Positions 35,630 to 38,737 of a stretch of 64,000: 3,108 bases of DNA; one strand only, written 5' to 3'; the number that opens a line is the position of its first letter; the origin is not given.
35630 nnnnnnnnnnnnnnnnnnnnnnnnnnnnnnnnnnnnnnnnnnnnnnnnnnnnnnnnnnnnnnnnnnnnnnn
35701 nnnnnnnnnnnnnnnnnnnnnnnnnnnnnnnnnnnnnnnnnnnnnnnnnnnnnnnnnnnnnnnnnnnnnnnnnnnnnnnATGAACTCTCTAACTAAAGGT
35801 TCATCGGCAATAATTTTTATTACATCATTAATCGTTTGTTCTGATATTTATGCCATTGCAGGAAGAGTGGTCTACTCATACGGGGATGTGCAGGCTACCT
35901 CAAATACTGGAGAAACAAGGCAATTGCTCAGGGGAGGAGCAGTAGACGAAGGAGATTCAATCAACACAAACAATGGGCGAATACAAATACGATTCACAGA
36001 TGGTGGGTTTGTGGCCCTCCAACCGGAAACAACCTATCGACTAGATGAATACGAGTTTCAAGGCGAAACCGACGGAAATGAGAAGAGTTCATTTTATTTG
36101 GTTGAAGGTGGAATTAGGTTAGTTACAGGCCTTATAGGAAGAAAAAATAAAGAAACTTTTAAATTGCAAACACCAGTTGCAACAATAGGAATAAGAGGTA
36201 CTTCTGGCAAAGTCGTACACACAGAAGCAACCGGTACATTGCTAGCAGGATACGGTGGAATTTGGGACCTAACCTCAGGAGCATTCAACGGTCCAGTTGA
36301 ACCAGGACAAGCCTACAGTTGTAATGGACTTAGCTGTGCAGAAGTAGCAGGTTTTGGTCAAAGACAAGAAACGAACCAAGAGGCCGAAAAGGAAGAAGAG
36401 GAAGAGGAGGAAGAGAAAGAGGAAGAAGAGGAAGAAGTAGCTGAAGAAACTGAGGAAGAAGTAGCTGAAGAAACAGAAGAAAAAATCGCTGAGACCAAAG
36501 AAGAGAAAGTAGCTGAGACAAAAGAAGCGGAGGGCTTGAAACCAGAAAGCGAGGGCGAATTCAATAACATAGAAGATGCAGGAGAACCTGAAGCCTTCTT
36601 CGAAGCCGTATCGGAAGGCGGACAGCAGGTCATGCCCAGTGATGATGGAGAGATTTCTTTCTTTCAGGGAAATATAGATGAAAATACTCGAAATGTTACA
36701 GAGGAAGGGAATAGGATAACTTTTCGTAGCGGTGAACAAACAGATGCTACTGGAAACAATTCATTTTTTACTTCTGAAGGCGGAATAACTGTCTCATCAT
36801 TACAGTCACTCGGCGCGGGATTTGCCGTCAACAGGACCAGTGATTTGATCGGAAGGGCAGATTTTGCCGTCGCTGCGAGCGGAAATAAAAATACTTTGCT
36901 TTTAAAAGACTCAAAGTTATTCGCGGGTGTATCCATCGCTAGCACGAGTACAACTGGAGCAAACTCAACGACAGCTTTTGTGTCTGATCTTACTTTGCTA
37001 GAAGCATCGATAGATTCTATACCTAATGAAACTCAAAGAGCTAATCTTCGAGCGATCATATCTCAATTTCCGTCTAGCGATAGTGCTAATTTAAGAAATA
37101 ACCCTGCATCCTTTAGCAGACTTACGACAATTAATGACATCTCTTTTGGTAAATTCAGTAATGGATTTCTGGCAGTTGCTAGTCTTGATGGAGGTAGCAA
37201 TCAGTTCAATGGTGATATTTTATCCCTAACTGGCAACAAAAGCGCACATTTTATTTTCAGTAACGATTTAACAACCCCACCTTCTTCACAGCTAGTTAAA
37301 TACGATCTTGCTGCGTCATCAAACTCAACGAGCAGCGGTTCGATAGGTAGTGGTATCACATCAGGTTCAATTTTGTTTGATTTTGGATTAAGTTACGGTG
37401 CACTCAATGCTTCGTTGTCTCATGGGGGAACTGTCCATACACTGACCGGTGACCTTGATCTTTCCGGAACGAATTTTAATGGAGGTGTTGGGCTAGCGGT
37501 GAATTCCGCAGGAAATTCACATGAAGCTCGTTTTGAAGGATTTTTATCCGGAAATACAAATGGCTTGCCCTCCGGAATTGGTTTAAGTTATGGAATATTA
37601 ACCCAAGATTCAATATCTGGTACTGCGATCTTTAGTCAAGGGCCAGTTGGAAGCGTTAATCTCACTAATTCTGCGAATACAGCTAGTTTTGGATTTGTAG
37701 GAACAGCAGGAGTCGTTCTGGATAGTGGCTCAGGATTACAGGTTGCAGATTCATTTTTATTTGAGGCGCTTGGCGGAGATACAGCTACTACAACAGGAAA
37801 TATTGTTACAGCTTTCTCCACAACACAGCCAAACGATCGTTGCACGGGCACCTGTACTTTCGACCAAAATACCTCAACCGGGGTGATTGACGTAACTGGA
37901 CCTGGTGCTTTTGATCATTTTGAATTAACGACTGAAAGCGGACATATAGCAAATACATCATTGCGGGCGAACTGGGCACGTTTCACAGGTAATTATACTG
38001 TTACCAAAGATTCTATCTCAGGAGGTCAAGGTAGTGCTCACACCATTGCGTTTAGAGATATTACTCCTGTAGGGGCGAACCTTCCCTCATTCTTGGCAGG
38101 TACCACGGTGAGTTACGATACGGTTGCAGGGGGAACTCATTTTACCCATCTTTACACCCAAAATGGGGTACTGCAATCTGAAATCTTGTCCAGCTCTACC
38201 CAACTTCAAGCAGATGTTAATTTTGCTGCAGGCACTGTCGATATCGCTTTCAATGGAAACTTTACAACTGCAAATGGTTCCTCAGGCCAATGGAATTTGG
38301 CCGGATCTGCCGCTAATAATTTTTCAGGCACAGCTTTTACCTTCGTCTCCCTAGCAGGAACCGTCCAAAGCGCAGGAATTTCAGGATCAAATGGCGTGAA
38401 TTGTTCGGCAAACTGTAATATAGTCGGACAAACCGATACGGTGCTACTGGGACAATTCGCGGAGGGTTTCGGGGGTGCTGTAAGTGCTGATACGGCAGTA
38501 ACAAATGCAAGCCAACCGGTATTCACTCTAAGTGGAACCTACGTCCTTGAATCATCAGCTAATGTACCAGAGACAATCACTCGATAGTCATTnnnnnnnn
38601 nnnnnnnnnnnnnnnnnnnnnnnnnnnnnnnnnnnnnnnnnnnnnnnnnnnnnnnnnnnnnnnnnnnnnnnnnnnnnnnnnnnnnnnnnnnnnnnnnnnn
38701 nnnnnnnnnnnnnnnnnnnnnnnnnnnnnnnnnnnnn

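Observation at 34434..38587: Slam-like (type XI secretion) outer-membrane protein coupled to an atypical FecR-domain cargo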

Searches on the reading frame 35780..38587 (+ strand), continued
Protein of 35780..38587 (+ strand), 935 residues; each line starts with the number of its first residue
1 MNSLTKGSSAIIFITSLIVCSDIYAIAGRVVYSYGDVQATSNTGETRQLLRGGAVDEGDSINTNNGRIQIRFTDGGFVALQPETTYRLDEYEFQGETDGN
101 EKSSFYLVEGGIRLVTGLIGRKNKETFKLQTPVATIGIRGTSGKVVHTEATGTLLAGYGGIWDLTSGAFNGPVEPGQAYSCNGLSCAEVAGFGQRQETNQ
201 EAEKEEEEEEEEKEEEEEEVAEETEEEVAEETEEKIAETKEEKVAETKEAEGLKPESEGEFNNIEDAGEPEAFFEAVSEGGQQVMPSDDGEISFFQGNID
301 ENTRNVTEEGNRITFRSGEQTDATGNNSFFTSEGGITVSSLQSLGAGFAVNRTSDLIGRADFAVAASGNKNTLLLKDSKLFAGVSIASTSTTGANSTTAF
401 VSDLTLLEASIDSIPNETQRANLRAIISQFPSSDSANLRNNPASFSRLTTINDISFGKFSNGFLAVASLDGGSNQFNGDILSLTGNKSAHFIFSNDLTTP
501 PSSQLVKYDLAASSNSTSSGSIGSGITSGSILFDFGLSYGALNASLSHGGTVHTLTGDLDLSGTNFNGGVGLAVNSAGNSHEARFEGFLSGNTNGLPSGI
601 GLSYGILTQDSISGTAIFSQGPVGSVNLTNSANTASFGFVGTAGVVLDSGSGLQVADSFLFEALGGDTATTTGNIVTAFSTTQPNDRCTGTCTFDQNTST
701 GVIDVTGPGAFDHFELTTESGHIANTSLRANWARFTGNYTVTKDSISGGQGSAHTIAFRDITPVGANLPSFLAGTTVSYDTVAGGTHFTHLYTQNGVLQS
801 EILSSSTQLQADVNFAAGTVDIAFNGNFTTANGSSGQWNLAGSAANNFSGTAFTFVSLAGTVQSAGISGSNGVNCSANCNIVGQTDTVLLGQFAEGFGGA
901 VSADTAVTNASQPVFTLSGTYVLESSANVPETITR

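Call 85: search_protein_families(library=ncbifam, proteins=[P0029, P0036, P0045, P0035, P0053, P0058, P0075, P0080, P0090, P0099], max_evalue=0.05)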
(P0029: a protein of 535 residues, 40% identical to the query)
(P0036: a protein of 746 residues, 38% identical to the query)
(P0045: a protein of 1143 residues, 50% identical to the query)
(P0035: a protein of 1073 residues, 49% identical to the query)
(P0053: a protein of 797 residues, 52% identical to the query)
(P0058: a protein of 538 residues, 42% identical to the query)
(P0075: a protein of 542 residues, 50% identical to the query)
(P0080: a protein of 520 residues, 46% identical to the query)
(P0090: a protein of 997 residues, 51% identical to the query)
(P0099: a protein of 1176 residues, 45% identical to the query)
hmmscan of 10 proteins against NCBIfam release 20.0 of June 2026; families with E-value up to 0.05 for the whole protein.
P0029 (535 aa): 3 families
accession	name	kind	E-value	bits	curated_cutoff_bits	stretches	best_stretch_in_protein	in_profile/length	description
NF033682.1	retention_LapA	subfamily_domain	1.6e-07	31.6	50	1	23-83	9-71/145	retention module-containing protein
NF033165.1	lipo_LipL45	exception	5.5e-05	22.4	350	1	42-133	64-151/391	lipoprotein LipL45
NF047849.1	Lsa33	exception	0.0032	16.7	420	1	21-134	33-144/310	surface adhesin Lsa33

P0036 (746 aa): 4 families
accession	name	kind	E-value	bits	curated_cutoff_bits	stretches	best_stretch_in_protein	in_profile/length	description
NF047849.1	Lsa33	exception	1e-08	34.7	420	1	32-169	30-166/310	surface adhesin Lsa33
NF033682.1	retention_LapA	subfamily_domain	5.9e-07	29.8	50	1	31-95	3-68/145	retention module-containing protein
NF033165.1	lipo_LipL45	exception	6.2e-07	28.8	350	1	32-168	40-174/391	lipoprotein LipL45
NF041636.1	slam_lipo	equivalog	6.3e-05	23.3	80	1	597-724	30-143/154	Slam-dependent surface lipoprotein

P0045 (1143 aa): 3 families
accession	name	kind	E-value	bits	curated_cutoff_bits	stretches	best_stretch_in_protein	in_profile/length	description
NF047849.1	Lsa33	exception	4.3e-08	32.7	420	1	12-146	11-145/310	surface adhesin Lsa33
NF033682.1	retention_LapA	subfamily_domain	1.5e-07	31.7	50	1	28-93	3-68/145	retention module-containing protein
NF033165.1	lipo_LipL45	exception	1.7e-06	27.3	350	1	19-144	30-151/391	lipoprotein LipL45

P0035 (1073 aa): 3 families
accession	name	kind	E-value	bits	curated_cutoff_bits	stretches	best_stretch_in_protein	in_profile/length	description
NF033682.1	retention_LapA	subfamily_domain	3.4e-07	30.6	50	1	31-94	4-68/145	retention module-containing protein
NF047849.1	Lsa33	exception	5.4e-06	25.8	420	1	32-195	31-196/310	surface adhesin Lsa33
NF033165.1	lipo_LipL45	exception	0.00059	19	350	1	54-147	63-153/391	lipoprotein LipL45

P0053 (797 aa): 3 families
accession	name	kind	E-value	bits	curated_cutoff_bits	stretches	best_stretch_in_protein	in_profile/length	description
NF047849.1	Lsa33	exception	4.6e-09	35.9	420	1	31-201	30-204/310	surface adhesin Lsa33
NF033682.1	retention_LapA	subfamily_domain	7e-08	32.8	50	1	31-94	4-68/145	retention module-containing protein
NF033165.1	lipo_LipL45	exception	7.6e-06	25.2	350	1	33-168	42-175/391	lipoprotein LipL45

P0058 (538 aa): 3 families
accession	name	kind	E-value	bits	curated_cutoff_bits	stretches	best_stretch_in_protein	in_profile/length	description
NF047849.1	Lsa33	exception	1.3e-07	31.1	420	1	30-168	30-167/310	surface adhesin Lsa33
NF033165.1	lipo_LipL45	exception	1.5e-07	30.8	350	1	26-176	36-184/391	lipoprotein LipL45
NF033682.1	retention_LapA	subfamily_domain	0.00087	19.5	50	1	36-93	10-68/145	retention module-containing protein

P0075 (542 aa): 3 families
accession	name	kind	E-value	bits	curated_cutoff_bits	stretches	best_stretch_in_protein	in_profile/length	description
NF033682.1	retention_LapA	subfamily_domain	1.5e-06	28.4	50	1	37-99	4-67/145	retention module-containing protein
NF047849.1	Lsa33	exception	6.5e-06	25.5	420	1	38-182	31-168/310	surface adhesin Lsa33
NF033165.1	lipo_LipL45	exception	0.00024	20.3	350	1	33-159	36-158/391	lipoprotein LipL45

P0080 (520 aa): 3 families
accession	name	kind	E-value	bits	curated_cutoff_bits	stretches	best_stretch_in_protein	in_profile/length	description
NF033165.1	lipo_LipL45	exception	5.9e-08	32.1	350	1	53-179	48-171/391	lipoprotein LipL45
NF047849.1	Lsa33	exception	1.1e-07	31.4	420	1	49-183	34-166/310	surface adhesin Lsa33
NF033682.1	retention_LapA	subfamily_domain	2.9e-07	30.8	50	1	47-165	6-125/145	retention module-containing protein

P0090 (997 aa): 3 families
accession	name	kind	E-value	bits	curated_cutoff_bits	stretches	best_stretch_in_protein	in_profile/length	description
NF047849.1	Lsa33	exception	2.1e-10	40.3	420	1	34-172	30-167/310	surface adhesin Lsa33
NF033682.1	retention_LapA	subfamily_domain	2.1e-07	31.2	50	1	34-97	4-68/145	retention module-containing protein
NF033165.1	lipo_LipL45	exception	2.4e-06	26.8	350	1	58-171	64-175/391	lipoprotein LipL45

P0099 (1176 aa): 3 families
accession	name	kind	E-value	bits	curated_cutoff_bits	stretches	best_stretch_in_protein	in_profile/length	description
NF047849.1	Lsa33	exception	7.7e-09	35.2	420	1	28-146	29-145/310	surface adhesin Lsa33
NF033682.1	retention_LapA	subfamily_domain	3.8e-08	33.6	50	1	28-93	3-68/145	retention module-containing protein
NF033165.1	lipo_LipL45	exception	2.2e-05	23.7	350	1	24-144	35-151/391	lipoprotein LipL45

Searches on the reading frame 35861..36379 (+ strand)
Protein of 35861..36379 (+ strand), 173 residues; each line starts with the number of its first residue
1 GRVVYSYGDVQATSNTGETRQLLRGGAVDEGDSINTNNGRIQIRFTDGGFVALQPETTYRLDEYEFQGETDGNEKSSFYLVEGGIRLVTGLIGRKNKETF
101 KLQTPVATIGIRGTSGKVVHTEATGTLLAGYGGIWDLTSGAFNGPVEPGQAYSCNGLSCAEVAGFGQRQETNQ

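Call 56: search_solved_structures(query=window:35861-36379:+, max_evalue=10, show_alignments=3)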
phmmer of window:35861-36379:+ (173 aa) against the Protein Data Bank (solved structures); distinct sequences matched with E-value up to 10: 1.
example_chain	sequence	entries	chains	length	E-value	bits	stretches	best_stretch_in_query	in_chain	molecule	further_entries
5fl7_H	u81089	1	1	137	1.5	12.2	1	8-70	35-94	ATP SYNTHASE DELTA CHAIN, MITOCHONDRIAL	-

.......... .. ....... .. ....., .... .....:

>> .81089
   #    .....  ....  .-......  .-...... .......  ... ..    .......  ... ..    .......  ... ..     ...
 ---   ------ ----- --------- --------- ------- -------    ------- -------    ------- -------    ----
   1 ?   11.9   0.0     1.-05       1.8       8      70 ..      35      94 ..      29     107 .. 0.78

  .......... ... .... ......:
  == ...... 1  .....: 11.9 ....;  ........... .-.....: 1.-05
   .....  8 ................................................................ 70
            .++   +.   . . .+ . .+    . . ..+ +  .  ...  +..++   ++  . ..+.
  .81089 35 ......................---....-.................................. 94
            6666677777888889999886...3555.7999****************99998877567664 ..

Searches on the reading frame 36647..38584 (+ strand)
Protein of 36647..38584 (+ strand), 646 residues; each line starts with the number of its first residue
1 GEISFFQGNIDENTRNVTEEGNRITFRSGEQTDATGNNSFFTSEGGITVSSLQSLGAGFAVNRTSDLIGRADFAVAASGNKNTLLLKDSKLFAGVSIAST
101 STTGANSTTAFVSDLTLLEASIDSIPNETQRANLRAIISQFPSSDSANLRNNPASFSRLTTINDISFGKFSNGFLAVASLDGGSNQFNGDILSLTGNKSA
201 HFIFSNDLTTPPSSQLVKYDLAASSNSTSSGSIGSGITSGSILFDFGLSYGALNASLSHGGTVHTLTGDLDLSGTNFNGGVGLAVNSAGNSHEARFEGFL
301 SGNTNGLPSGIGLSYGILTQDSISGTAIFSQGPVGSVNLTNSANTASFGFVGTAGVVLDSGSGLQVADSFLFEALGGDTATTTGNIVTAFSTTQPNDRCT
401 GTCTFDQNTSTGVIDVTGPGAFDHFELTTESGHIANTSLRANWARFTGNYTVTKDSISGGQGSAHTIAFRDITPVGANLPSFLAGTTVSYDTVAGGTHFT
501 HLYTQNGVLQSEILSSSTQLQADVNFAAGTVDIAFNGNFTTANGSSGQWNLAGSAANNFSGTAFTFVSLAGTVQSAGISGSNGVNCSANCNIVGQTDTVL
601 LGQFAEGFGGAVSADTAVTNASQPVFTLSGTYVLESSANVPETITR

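Call 16: find_homologous_proteins(query=window:36647-38584:+)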
Query window:36647-38584:+ (646 aa): 8 proteins with E <= 0.001 among 8000 candidates.
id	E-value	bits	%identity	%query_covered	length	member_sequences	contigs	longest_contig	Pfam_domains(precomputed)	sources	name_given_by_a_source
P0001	0.0e+0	1340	99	100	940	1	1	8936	PF04773.19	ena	-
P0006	0.0e+0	1339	99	100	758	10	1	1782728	-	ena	-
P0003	0.0e+0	1267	93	100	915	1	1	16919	PF04773.19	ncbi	-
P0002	0.0e+0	1206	89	100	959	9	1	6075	PF04773.19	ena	-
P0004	0.0e+0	1078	81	100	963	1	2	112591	PF04773.19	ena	-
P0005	1.6e-288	976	89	82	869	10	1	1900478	PF04773.19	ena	-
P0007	1.2e-223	762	59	100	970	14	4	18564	PF04773.19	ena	-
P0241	2.4e-124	434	56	63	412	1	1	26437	-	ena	-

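Call 28: predict_structure(alignment_id=A1)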
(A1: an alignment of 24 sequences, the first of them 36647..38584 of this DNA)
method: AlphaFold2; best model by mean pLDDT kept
length: 646 residues; sequences in the alignment: 24
mean_pLDDT: 75.6   pTM: 0.71
mean pLDDT of the five models: 75.6, 72.8, 71.6, 70.6, 69.0
residues with pLDDT >= 90: 115; 70-90: 371; 50-70: 60; < 50: 100
segments of 3 or more residues with pLDDT < 50: 1-32, 34-45, 62-79, 101-104, 336-346, 416-431, 641-646
pLDDT, mean of each block of 10 residues (from residue 1): 31 33 37 47 58 71 36 46 79 75 62 87 82 86 87 86 85 86 73 84 79 78 89 90 80 89 86 73 79 83 78 86 89 57 48 78 69 73 77 79 86 56 35 70 84 79 86 75 83 86 90 88 88 94 93 79 79 95 92 91 83 87 90 77 41
secondary structure, 60 per line:
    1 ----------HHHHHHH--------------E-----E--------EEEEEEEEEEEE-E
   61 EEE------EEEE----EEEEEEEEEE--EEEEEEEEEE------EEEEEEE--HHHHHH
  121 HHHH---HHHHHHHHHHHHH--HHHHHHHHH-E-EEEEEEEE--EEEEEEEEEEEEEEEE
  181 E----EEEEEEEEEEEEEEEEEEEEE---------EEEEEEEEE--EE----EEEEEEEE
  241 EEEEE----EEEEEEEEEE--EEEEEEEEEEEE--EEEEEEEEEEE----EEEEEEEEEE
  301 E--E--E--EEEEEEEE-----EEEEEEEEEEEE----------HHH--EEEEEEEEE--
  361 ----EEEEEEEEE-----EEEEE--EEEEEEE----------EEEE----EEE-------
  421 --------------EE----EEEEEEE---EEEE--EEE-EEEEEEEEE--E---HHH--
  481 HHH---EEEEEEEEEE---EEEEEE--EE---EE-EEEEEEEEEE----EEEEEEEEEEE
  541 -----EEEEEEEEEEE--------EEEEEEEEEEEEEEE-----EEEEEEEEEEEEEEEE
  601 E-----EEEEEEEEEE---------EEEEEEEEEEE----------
elements in order: H11-17 E47-58 E60-63 E70-73 E78-87 E90-99 E106-112 H115-124 H128-140 H143-151 E155-162 E165-181 E186-206 E216-224 E233-245 E250-259 E262-273 E276-286 E291-301 E310-317 E323-334 E350-358 E365-373 E379-383 E386-392 E403-406 E411-413 E441-447 E451-454 E457-459 E461-469 E487-496 E500-505 E516-525 E530-540 E546-556 E565-579 E585-601 E607-616 E626-636

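Call 32: fold_search(model_id=the predicted structure, library=pdb)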
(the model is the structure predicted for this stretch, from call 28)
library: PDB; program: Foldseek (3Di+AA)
matches with E <= 10: 1067; with E <= 0.001: 3
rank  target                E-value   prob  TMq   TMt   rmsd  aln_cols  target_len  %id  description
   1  4o4u_B                2.5e-08  1.00  0.21  0.25  17.6       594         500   10  Crystal structure of the vaccine antigen Transferrin Binding Protein B (TbpB) mutant Trp-176-Ala from Haemophilus para (released 2015-01-14)
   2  5kkx_A                1.8e-04  1.00  0.20  0.45   9.0       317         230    9  Crystal structure of a TbpB C-lobe mutant from Neisseria meningitidis M982 (released 2017-07-19)
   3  5nqp_A                7.3e-04  0.95  0.14  0.27  18.3       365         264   10  Structure of a fHbp(V1.4):PorA(P1.16) chimera. Fusion at fHbp position 151. (released 2018-02-28)
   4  6cuj_A                1.2e-03  1.00  0.15  0.51   6.3       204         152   13  Crystal structure of the C-terminal domain of neisserial heparin binding antigen (NHBA) (released 2018-09-26)
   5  6cuj_B                1.9e-03  1.00  0.15  0.51   7.4       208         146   12  Crystal structure of the C-terminal domain of neisserial heparin binding antigen (NHBA) (released 2018-09-26)
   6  9mr0_B                1.9e-03  0.94  0.16  0.30  18.0       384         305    9  Neisseria meningitidis haptoglobin-hemogloblin utilization protein A (released 2026-02-04)
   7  2vqi_A                2.3e-03  0.10  0.08  0.10  23.2       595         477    7  Structure of the P pilus usher (PapC) translocation pore (released 2008-05-27)
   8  9mr0_A                3.0e-03  0.75  0.15  0.25  17.2       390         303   12  Neisseria meningitidis haptoglobin-hemogloblin utilization protein A (released 2026-02-04)
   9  7oui_O                9.2e-03  0.96  0.13  0.34   9.2       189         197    9  Structure of C2S2M2-type Photosystem supercomplex from Arabidopsis thaliana (digitonin-extracted) (released 2021-08-18)
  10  7n8o_O                9.2e-03  0.91  0.13  0.28  11.4       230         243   11  High-resolution structure of photosystem II from the mesophilic cyanobacterium, Synechocystis sp. PCC 6803 (released 2021-12-29)
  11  9g4c_B                1.2e-02  0.21  0.12  0.18  19.3       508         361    7  25-phosphosteroid lyase + phosphate + desmost-1,4-diene-3-one (released 2026-01-28)
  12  8h1s_A                1.2e-02  0.04  0.08  0.07  27.0       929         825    8  Crystal structure of apo-LptDE complex (released 2023-10-11)
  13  9fzn_A                1.2e-02  0.18  0.11  0.16  20.0       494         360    7  25-phosphosteroid lyase (25-PSL) (released 2026-01-14)
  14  4il6_O                1.4e-02  0.94  0.15  0.31   9.0       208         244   10  Structure of Sr-substituted photosystem II (released 2013-03-06)
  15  4afk                  1.5e-02  0.08  0.08  0.11  26.0       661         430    4  In meso structure of alginate transporter, AlgE, from Pseudomonas aeruginosa, PAO1 (released 2013-02-06)
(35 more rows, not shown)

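Call 38: search_solved_structures(query=A1, max_evalue=10, show_alignments=2)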
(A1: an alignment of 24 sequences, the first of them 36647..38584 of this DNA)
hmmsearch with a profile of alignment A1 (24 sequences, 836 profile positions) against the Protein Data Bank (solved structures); distinct sequences matched with E-value up to 10: 3.
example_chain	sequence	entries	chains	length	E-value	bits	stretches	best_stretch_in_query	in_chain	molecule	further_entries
1i3q_F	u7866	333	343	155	2.9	9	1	213-257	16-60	DNA-DIRECTED RNA POLYMERASE II 23KD POLYPEPTIDE | DNA-directed RNA polymerase I, II and III 23 kDa polypeptide | DNA-directed RNA polymerases I, II, and III 23 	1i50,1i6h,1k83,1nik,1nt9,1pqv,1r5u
6gyk_F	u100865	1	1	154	3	8.9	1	212-257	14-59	DNA-directed RNA polymerases I, II, and III subunit RPABC2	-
9b62_G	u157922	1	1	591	3.5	8.7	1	202-237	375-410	Ran GTPase-activating protein 1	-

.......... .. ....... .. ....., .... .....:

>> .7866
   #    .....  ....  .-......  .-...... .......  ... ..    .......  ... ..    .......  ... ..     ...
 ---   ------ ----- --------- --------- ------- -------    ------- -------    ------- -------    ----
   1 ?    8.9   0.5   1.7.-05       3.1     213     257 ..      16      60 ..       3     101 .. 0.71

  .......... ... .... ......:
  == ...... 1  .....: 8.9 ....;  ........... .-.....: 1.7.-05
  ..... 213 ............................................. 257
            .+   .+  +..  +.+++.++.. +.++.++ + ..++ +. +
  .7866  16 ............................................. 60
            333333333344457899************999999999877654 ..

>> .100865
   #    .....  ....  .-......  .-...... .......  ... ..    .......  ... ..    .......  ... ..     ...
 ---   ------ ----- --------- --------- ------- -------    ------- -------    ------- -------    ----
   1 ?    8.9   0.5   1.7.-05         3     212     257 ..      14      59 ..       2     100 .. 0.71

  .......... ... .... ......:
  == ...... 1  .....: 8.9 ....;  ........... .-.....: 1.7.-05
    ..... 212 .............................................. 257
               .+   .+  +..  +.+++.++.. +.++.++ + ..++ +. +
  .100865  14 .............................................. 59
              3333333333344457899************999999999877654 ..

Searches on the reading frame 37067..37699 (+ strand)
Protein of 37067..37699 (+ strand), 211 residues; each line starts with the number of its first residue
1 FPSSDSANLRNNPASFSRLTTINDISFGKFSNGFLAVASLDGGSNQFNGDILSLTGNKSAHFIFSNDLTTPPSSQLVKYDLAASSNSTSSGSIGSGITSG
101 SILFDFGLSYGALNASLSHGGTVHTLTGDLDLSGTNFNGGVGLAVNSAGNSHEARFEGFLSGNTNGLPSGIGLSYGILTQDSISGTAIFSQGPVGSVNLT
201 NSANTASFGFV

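Call 82: search_protein_representatives(protein=window:37067-37699:+)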
Query: 211 residues. Proteins with E-value up to 0.001 (for the whole library): 63; up to 1e-10: 25; up to 1e-30: 4. The best 63 are listed.
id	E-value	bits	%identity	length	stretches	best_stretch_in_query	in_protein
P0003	6.9e-115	398.2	96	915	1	1-211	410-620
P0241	1.3e-67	243.9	65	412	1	13-211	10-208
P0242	1.0e-41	159.4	36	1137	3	10-194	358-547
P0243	6.9e-33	130.6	31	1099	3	8-201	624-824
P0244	9.7e-30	120.3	33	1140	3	22-190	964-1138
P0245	6.0e-27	111.2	34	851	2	23-192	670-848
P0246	4.3e-24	101.9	32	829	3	9-190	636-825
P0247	2.8e-23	99.2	42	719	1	2-199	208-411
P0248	2.6e-21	92.8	33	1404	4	12-190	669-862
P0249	6.0e-21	91.6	48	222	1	77-203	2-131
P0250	7.1e-21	91.4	34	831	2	4-194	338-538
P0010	1.8e-20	90.0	32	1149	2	19-201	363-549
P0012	1.2e-19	87.3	32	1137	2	25-191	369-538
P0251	6.4e-19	85.0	80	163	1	1-61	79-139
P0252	1.2e-18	84.1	33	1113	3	10-193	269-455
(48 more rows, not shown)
